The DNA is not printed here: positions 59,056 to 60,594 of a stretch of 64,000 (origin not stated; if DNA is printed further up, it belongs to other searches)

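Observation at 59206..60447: Eukaryotic gene encoding a bacterial-type AlgH/YqgE (UPF0301/DUF179) domain fused to an LYR-like N-terminus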

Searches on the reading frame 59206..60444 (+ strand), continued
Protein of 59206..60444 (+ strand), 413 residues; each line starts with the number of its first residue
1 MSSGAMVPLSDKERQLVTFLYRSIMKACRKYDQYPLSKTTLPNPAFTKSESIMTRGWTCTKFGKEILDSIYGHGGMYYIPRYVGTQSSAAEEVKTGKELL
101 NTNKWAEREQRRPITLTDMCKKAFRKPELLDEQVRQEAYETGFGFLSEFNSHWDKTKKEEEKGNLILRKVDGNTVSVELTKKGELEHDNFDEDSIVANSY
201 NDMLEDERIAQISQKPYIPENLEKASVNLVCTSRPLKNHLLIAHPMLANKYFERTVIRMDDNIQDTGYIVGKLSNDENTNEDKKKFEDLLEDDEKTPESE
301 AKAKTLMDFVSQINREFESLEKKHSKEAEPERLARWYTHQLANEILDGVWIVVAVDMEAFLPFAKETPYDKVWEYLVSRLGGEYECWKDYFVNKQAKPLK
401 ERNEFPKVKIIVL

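Call 61: find_homologous_proteins(query=P0011, max_evalue=1e-10)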
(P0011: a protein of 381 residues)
Query P0011 (381 aa): 1 proteins with E <= 1e-10 among 4110 candidates.
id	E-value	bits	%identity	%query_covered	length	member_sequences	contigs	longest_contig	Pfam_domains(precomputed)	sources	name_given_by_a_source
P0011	4.7e-257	870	100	100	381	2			PF02622.22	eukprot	eukprot:TRINITY_DN7507_c0_g1_i3.p1 TRINITY_DN7507_c0_g1~~TRINITY_DN7507_c0_g1_i3.p1 ORF type:complet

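Call 62: list_cluster_members(proteins=[P0007, P0014, P0025, P0009, P0015, P0017, P0018, P0019, P0020, P0021])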
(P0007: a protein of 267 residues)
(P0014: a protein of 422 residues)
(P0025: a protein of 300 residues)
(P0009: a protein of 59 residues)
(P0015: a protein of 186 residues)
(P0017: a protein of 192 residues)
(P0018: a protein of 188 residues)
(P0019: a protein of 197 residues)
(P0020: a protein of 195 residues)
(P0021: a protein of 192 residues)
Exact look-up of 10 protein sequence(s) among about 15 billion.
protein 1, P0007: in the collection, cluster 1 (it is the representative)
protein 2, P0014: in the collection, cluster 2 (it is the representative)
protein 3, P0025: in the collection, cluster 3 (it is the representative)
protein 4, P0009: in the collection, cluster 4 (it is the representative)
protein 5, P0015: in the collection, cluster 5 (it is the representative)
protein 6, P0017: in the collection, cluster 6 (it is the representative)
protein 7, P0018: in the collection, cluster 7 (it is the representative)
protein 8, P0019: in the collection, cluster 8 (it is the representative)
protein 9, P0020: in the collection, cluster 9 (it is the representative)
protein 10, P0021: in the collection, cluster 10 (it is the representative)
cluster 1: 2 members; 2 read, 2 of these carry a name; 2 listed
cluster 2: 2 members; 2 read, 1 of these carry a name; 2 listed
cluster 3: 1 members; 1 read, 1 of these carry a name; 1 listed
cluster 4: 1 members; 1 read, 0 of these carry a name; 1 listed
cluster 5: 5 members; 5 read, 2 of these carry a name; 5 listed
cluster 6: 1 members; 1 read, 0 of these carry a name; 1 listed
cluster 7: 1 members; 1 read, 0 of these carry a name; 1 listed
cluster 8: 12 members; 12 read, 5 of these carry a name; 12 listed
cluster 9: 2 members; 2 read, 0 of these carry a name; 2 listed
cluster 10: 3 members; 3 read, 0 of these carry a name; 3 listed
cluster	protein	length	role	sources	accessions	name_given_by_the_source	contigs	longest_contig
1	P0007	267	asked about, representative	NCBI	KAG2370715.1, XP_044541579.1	hypothetical protein C9374_014291, partial [Naegleria lovaniensis]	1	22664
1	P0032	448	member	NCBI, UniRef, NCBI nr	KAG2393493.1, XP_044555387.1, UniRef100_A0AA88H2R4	hypothetical protein C9374_007024 [Naegleria lovaniensis] | Uncharacterized protein n=2 Tax=Naegleria lovaniensis TaxID=51637 RepID=A0AA88H2R4_NAELO | uncharacterized protein C9374_007024 [Naegleria lovaniensis]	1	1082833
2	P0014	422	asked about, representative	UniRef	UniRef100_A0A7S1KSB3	Uncharacterized protein n=1 Tax=Percolomonas cosmopolitus TaxID=63605 ...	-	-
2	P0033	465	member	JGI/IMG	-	-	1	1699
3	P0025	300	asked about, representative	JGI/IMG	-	putative AlgH/UPF0301 family transcriptional regulator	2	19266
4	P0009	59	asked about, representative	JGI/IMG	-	-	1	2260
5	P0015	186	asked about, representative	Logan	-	-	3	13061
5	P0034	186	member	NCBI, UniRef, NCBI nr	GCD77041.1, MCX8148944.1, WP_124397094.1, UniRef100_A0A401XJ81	transcriptional regulator [Thermaurantimonas aggregans] | UPF0301 protein JCM31826_05230 n=1 Tax=Thermaurantimonas aggregans TaxID=2173829 ... | YqgE/AlgH family protein [Thermaurantimonas aggregans]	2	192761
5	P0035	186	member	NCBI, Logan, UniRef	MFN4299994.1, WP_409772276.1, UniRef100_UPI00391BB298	MAG: YqgE/AlgH family protein [Thermaurantimonas sp.] | YqgE/AlgH family protein n=1 Tax=Thermaurantimonas sp. TaxID=2681568 RepID=UPI00391BB298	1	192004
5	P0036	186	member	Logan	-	-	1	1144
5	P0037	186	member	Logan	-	-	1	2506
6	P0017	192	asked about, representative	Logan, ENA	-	-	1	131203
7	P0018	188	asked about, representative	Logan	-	-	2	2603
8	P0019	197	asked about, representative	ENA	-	-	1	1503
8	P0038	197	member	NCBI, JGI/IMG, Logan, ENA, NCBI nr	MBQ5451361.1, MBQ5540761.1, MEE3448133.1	MAG: YqgE/AlgH family protein [Bacteroidales bacterium] | YqgE/AlgH family protein [Bacteroidales bacterium]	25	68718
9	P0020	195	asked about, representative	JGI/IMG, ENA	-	-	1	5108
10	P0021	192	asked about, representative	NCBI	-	-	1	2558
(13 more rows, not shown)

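Call 69: find_encoding_contigs(protein=P0013, flank=8000, max_places=2)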
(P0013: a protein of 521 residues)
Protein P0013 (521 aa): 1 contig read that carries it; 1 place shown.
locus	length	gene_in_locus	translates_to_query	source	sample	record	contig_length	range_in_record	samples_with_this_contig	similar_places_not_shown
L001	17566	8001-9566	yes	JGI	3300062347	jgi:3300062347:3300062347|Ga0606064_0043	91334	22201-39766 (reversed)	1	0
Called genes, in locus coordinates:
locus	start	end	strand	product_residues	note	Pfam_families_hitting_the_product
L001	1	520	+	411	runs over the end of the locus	-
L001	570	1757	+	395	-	PF01650:Peptidase_C13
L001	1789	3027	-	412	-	PF07767:Nop53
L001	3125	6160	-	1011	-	PF00063:Myosin_head, PF01843:DIL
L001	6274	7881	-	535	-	PF00063:Myosin_head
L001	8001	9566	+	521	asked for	PF02622:DUF179 (faint)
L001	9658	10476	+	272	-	PF00036:EF-hand_1 (faint), PF13202:EF-hand_5 (faint), PF13405:EF-hand_6 (faint), PF13499:EF-hand_7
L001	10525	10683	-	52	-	-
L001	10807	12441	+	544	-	PF03055:RPE65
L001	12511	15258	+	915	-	PF02493:MORN (weak)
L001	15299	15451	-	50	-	PF00571:CBS (weak)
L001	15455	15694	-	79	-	PF00571:CBS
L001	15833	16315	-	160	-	-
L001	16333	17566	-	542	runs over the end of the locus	-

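Call 70: find_encoding_contigs(protein=P0002, flank=6000, max_places=2)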
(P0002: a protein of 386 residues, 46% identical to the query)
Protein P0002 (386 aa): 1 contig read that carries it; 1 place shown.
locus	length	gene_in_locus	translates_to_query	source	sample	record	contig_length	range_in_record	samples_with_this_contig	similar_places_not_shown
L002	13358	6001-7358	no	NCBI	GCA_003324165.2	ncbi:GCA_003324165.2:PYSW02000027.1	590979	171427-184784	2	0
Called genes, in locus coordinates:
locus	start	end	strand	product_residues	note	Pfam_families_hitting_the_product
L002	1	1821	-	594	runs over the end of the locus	PF00561:Abhydrolase_1, PF12697:Abhydrolase_6 (weak)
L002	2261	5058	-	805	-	PF00179:UQ_con (weak), PF24842:UFD1_N2, PF23580:Znf_XAF1_N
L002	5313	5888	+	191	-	-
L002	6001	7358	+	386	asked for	PF02622:DUF179 (weak)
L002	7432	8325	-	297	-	PF10282:Lactonase (faint)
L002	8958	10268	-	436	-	PF01436:NHL (weak)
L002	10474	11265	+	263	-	-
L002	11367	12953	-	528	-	PF00651:BTB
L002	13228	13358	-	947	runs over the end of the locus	PF00580:UvrD-helicase, PF13245:AAA_19, PF13361:UvrD_C, PF13538:UvrD_C_2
